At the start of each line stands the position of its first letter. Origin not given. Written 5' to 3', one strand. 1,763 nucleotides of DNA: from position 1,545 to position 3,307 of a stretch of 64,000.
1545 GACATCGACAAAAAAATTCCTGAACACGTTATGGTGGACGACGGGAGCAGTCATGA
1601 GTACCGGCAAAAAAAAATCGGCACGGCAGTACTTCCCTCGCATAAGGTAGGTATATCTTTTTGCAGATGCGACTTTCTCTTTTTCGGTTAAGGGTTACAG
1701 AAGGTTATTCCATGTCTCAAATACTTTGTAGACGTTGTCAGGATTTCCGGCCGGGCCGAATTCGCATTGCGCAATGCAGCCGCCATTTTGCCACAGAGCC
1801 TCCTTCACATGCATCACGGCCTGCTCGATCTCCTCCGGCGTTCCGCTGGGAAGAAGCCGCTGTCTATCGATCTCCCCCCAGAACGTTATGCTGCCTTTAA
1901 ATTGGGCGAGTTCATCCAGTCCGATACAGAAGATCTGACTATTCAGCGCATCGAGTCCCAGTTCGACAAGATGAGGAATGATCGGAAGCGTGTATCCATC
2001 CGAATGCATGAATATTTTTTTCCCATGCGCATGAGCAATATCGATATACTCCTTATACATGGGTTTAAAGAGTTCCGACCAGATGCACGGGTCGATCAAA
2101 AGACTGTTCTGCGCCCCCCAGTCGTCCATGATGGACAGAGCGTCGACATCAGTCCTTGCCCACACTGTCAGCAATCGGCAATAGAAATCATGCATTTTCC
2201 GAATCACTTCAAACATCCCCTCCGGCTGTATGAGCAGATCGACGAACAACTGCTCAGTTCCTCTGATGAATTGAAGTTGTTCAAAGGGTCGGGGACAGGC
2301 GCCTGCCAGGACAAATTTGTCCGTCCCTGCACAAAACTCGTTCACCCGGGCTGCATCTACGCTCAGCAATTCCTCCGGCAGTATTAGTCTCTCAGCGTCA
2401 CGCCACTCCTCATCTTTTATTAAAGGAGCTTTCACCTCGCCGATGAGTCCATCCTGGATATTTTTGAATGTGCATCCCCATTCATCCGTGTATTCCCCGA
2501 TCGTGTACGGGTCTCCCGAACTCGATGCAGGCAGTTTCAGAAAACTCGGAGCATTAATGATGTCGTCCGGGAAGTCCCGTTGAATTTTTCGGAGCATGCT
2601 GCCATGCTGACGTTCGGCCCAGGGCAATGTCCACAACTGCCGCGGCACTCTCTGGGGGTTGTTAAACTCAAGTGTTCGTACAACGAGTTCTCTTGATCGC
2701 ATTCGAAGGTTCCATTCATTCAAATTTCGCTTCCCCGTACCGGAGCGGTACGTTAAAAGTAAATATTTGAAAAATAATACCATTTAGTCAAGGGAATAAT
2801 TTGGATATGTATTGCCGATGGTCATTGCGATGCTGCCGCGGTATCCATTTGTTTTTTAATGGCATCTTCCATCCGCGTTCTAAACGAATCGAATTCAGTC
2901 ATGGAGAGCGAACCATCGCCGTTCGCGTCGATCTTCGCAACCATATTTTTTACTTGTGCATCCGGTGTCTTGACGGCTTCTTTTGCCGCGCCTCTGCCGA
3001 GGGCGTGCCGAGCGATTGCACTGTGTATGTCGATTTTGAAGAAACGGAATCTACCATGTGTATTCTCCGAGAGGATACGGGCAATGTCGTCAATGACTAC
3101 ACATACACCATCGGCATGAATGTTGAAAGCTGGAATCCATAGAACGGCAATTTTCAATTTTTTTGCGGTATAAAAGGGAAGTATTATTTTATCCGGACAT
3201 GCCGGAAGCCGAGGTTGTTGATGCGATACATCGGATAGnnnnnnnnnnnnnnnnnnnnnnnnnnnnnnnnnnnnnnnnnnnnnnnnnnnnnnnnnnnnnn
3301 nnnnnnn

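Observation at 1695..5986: Orphan larB-larC-larE nickel-pincer cofactor gene set with no LarA-family enzyme in the window, followed by an EF-hand protein and a URO-D-family protein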

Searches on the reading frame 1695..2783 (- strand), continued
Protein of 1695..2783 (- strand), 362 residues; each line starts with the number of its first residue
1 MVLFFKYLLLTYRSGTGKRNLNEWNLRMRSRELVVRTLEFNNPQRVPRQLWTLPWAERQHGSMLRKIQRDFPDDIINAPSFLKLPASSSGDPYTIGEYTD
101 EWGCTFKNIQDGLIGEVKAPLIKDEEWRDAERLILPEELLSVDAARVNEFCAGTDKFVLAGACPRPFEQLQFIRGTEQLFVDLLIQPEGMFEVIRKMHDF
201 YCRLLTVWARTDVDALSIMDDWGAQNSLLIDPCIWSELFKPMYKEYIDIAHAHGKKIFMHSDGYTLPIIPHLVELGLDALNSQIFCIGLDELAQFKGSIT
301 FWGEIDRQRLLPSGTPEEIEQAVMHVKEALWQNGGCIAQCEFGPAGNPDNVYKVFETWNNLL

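Call 53: search_protein_families(library=pfam, alignment_id=A1, max_evalue=0.00001)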
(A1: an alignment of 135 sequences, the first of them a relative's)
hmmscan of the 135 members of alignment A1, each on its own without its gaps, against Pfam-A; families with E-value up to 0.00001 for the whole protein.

A. member 1, L136:2666-3634:+ (323 aa): 0 families

B. families by the number of members that match (of 135 scanned): 106 families (the first 25 are shown)
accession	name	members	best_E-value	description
PF00005.33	ABC_tran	11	1.7e-52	ABC transporter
PF01208.23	URO-D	9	1.9e-33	Uroporphyrinogen decarboxylase (URO-D)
PF00165.29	HTH_AraC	9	2e-24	Bacterial regulatory helix-turn-helix proteins, AraC family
PF12833.13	HTH_18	9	1.1e-23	Helix-turn-helix domain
PF02463.25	SMC_N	7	7.2e-10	RecF/RecN/SMC N terminal domain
PF13304.12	AAA_21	6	7.8e-14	AAA domain, putative AbiEii toxin, Type IV TA system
PF00480.26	ROK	4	1.2e-70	ROK family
PF00701.28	DHDPS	3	2.9e-80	Dihydrodipicolinate synthetase family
PF10050.14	DUF2284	3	1.4e-46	Predicted metal-binding protein (DUF2284)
PF00884.28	Sulfatase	3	7.5e-44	Sulfatase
PF13407.12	Peripla_BP_4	3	4.2e-35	Periplasmic binding protein domain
PF01869.26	BcrAD_BadFG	3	5e-10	BadF/BadG/BcrA/BcrD ATPase family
PF02311.25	AraC_binding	3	1.7e-07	AraC-like ligand binding domain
PF13401.12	AAA_22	3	2.9e-06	AAA domain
PF22124.2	Glyco_hydro_95_cat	2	9.1e-180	Glycosyl hydrolase family 95 catalytic domain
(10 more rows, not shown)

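Call 56: search_protein_families(library=pfam, proteins=[L140:3367-4662:+], max_evalue=0.001)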
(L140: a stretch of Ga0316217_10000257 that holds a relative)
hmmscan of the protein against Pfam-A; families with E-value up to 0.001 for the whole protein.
L140:3367-4662:+ (432 aa): 1 family
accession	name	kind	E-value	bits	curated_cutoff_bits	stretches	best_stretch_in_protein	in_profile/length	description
PF01969.22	Ni_insertion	-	2.5e-149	497.9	22.1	1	46-421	1-375/375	Nickel insertion protein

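Call 77: predict_structure(alignment_id=A4)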
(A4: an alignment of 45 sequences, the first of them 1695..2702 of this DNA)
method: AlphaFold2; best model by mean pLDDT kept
length: 335 residues; sequences in the alignment: 45
mean_pLDDT: 94.2   pTM: 0.92
mean pLDDT of the five models: 94.2, 94.1, 93.3, 92.9, 90.9
residues with pLDDT >= 90: 288; 70-90: 47; 50-70: 0; < 50: 0
segments of 3 or more residues with pLDDT < 50: none
pLDDT, mean of each block of 10 residues (from residue 1): 95 95 92 96 97 93 92 92 82 89 92 98 98 96 93 95 97 99 99 89 95 98 99 93 98 93 96 90 95 96 95 90 97 89
secondary structure, 60 per line:
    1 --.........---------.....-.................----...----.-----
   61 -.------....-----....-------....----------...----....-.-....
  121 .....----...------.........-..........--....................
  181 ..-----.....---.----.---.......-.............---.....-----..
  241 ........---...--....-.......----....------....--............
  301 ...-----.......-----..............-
elements in order: H3-11 E21-25 H27-43 E48-50 E69-72 E78-81 E89-92 H110-113 H117-125 E130-132 H139-147 H149-158 H161-182 E188-192 H205-211 H213-225 E229-233 H239-248 E252-254 H257-260 H262-268 E273-276 H283-286 H289-303 E309-315 H321-334

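Call 80: fold_search(model_id=the predicted structure, library=pdb)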
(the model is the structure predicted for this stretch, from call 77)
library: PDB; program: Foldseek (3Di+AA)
matches with E <= 10: 1570; with E <= 0.001: 47
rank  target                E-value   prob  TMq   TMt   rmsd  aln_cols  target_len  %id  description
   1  4ay8_A                4.0e-11  1.00  0.71  0.70   5.3       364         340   11  SeMet-derivative of a methyltransferase from M. mazei (released 2012-10-31)
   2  4ay7_A                4.8e-11  1.00  0.70  0.70   5.4       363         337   12  methyltransferase from Methanosarcina mazei (released 2012-10-31)
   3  3cyv                  2.5e-10  1.00  0.68  0.66   5.7       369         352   13  Crystal structure of uroporphyrinogen decarboxylase from Shigella flexineri: new insights into its catalytic mechanism (released 2009-04-28)
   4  1jpi                  4.5e-10  1.00  0.68  0.64   5.0       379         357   14  Phe232Leu mutant of human UROD, human uroporphyrinogen III decarboxylase (released 2001-12-19)
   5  1jph                  6.1e-10  1.00  0.68  0.65   5.0       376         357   15  Ile260Thr mutant of Human UroD, human uroporphyrinogen III decarboxylase (released 2001-12-19)
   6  2eja_B                1.5e-09  1.00  0.63  0.63   6.4       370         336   14  Crystal Structure Of Uroporphyrinogen Decarboxylase From Aquifex aeolicus (released 2008-03-18)
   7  3gw3                  1.8e-09  1.00  0.67  0.63   5.2       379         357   13  human UROD mutant K297N (released 2009-07-07)
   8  1jpk                  1.9e-09  1.00  0.66  0.62   5.7       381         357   12  Gly156Asp mutant of Human UroD, human uroporphyrinogen III decarboxylase (released 2001-12-19)
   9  1uro                  3.0e-09  1.00  0.68  0.65   4.9       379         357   14  UROPORPHYRINOGEN DECARBOXYLASE (released 1998-08-26)
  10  2q71                  4.3e-09  1.00  0.68  0.65   4.9       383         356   14  Uroporphyrinogen Decarboxylase G168R single mutant enzyme in complex with coproporphyrinogen-III (released 2007-06-19)
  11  2eja_A                4.3e-09  1.00  0.63  0.63   6.8       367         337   14  Crystal Structure Of Uroporphyrinogen Decarboxylase From Aquifex aeolicus (released 2008-03-18)
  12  1r3y                  4.5e-09  1.00  0.68  0.65   5.0       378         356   14  Uroporphyrinogen Decarboxylase in complex with coproporphyrinogen-III (released 2003-12-09)
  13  1r3s                  5.4e-09  1.00  0.66  0.63   6.0       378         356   13  Uroporphyrinogen Decarboxylase single mutant D86G in complex with coproporphyrinogen-I (released 2003-12-09)
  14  1j93                  5.4e-09  1.00  0.65  0.64   6.9       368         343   16  Crystal Structure and Substrate Binding Modeling of the Uroporphyrinogen-III Decarboxylase from Nicotiana tabacum: Impli (released 2001-10-17)
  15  4zr8_B                6.1e-09  1.00  0.63  0.60   6.9       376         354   13  Structure of uroporphyrinogen decarboxylase from Acinetobacter baumannii (released 2015-06-03)
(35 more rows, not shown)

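Call 87: search_protein_families(library=pfam, proteins=[L140:503-3175:-, L140:3415-4665:+, L140:4804-5586:+, L140:5653-6246:+, L140:6268-7146:-, L140:7249-7938:-, L140:7942-8895:+, L140:8892-10004:+, L140:11008-12054:+, L140:11967-13127:+], max_evalue=0.001)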
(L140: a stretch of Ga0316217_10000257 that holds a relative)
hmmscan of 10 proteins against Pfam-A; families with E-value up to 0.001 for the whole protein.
L140:503-3175:- (890 aa): 12 families
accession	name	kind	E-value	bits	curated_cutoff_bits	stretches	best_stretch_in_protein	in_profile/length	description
PF13185.12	GAF_2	-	1.7e-39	135.6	28.6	3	381-509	3-135/136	GAF domain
PF01590.32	GAF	-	5.3e-34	118.1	22.4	3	540-675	1-133/133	GAF domain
PF13492.12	GAF_3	-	2.1e-31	109.5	27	3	540-676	1-128/129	GAF domain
PF08447.18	PAS_3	-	6.2e-13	49.3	25.6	1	262-332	3-75/89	PAS fold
PF07568.18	HisKA_2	-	1e-11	45.2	22.3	1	697-764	1-75/76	Histidine kinase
PF02518.31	HATPase_c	-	9.5e-11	42.6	26.4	1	785-873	3-101/111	Histidine kinase-, DNA gyrase B-, and HSP90-like ATPase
PF00989.32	PAS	-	5.5e-10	39.7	22.6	1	238-349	1-113/113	PAS fold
PF08448.16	PAS_4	-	1.9e-06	28.5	23.1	1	244-354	1-110/110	PAS fold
PF07536.20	HWE_HK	-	5.1e-06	27.6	22.8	1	697-764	1-72/83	HWE histidine kinase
PF13188.13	PAS_8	-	1.2e-05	25.5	21.8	1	238-278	1-38/65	PAS domain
PF13426.13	PAS_9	-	0.00019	22.1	27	1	249-351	2-103/103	PAS domain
PF13581.12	HATPase_c_2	-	0.00029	21.3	27.4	0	775-845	19-88/127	Histidine kinase-like ATPase domain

L140:3415-4665:+ (416 aa): 1 family
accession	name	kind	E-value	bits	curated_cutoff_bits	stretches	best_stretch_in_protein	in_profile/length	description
PF01969.22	Ni_insertion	-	2.2e-149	498.1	22.1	1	30-405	1-375/375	Nickel insertion protein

L140:4804-5586:+ (260 aa): 4 families
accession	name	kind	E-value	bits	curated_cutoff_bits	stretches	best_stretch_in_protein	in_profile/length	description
PF00535.33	Glycos_transf_2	-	9.4e-24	84.7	23.3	1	22-133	1-113/168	Glycosyl transferase family 2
PF13641.12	Glyco_tranf_2_3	-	1.4e-08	35.5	27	1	21-134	3-120/230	Glycosyltransferase like family 2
PF10111.15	Glyco_tranf_2_2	-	1.8e-06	28.1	27.3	1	23-114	2-95/276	Glycosyltransferase like family 2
PF13506.12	Glyco_transf_21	-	0.0002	21.3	21.7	0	95-200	25-141/174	Glycosyl transferase family 21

L140:5653-6246:+ (197 aa): 2 families
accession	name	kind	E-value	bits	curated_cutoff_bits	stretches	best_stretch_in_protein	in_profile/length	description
PF02777.23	Sod_Fe_C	-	2.9e-40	136.9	20.9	1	89-190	1-102/102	Iron/manganese superoxide dismutases, C-terminal domain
PF00081.27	Sod_Fe_N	-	1.2e-30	106.3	27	1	2-81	1-81/82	Iron/manganese superoxide dismutases, alpha-hairpin domain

L140:6268-7146:- (292 aa): 3 families
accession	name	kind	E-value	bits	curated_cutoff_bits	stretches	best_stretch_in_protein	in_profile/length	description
PF12833.13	HTH_18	-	9.4e-22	77.6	33.6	1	188-266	1-79/80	Helix-turn-helix domain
PF00165.29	HTH_AraC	-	7.2e-20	71.1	26.6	2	230-265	7-41/42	Bacterial regulatory helix-turn-helix proteins, AraC family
PF02311.25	AraC_binding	-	0.00017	21.8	21.1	1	14-70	5-61/135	AraC-like ligand binding domain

L140:7249-7938:- (229 aa): 0 families

L140:7942-8895:+ (317 aa): 1 family
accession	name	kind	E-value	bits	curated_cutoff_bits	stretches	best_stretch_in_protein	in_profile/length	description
PF01208.23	URO-D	-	4.4e-18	65.9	23.9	1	131-311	170-344/346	Uroporphyrinogen decarboxylase (URO-D)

L140:8892-10004:+ (370 aa): 0 families

L140:11008-12054:+ (348 aa): 1 family
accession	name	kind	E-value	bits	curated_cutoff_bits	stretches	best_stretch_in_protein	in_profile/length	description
PF01208.23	URO-D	-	1.9e-16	60.5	23.9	1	134-345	136-345/346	Uroporphyrinogen decarboxylase (URO-D)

L140:11967-13127:+ (386 aa): 1 family
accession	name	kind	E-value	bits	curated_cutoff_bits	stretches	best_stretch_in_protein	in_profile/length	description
PF01208.23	URO-D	-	4.6e-18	65.8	23.9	1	193-381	163-344/346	Uroporphyrinogen decarboxylase (URO-D)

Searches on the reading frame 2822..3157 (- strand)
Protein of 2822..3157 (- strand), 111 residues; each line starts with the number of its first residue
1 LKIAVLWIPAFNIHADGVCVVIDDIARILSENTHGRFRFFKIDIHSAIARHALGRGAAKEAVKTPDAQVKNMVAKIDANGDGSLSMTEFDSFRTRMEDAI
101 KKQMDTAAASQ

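Call 3: search_protein_families(library=pfam, proteins=[window:2822-3157:-], max_evalue=0.01)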
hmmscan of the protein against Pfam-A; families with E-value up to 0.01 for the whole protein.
window:2822-3157:- (111 aa): 3 families
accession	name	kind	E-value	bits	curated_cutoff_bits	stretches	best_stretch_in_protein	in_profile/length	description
PF13499.12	EF-hand_7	-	0.00022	21.9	30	1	45-89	25-62/67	EF-hand domain pair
PF13202.12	EF-hand_5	-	0.00076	19.3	25.9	1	75-92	7-24/25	EF hand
PF00036.39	EF-hand_1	-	0.0024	17.7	25.4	1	69-92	2-25/29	EF hand domain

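Call 5: search_protein_families(library=ncbifam, proteins=[window:2822-3157:-], max_evalue=0.01)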
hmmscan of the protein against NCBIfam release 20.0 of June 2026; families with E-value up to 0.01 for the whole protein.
window:2822-3157:- (111 aa): 1 family
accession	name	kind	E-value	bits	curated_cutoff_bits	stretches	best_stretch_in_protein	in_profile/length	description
NF041410.1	XopAW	subfamily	0.00018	21.4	120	1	67-93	26-52/235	XopAW family type III secretion system calcium-binding effector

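Call 51: search_protein_representatives(protein=window:2822-3157:-)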
Query: 111 residues. Proteins with E-value up to 0.001 (for the whole library): 546; up to 1e-10: 21; up to 1e-30: 1. The best 150 are listed.
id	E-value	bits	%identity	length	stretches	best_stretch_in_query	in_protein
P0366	3.3e-66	236.1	100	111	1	1-111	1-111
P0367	1.7e-21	92.7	47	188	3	55-109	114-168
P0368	5.7e-17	78.2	38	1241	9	66-105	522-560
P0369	7.4e-16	74.6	38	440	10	66-94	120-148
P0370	8.0e-16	74.5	28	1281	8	35-100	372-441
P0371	2.2e-15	73.1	40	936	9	66-100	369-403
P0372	1.6e-14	70.3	40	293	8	74-98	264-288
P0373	6.4e-14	68.4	28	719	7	67-109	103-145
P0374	9.2e-14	67.9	31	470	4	27-105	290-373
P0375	4.1e-13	65.8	23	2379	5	15-96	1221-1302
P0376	4.8e-12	62.3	44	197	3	65-104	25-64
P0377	5.9e-12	62.1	39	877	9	65-110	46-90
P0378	1.2e-11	61.1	28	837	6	36-90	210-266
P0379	2.2e-11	60.2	35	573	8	59-95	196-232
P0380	2.4e-11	60.1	42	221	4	68-98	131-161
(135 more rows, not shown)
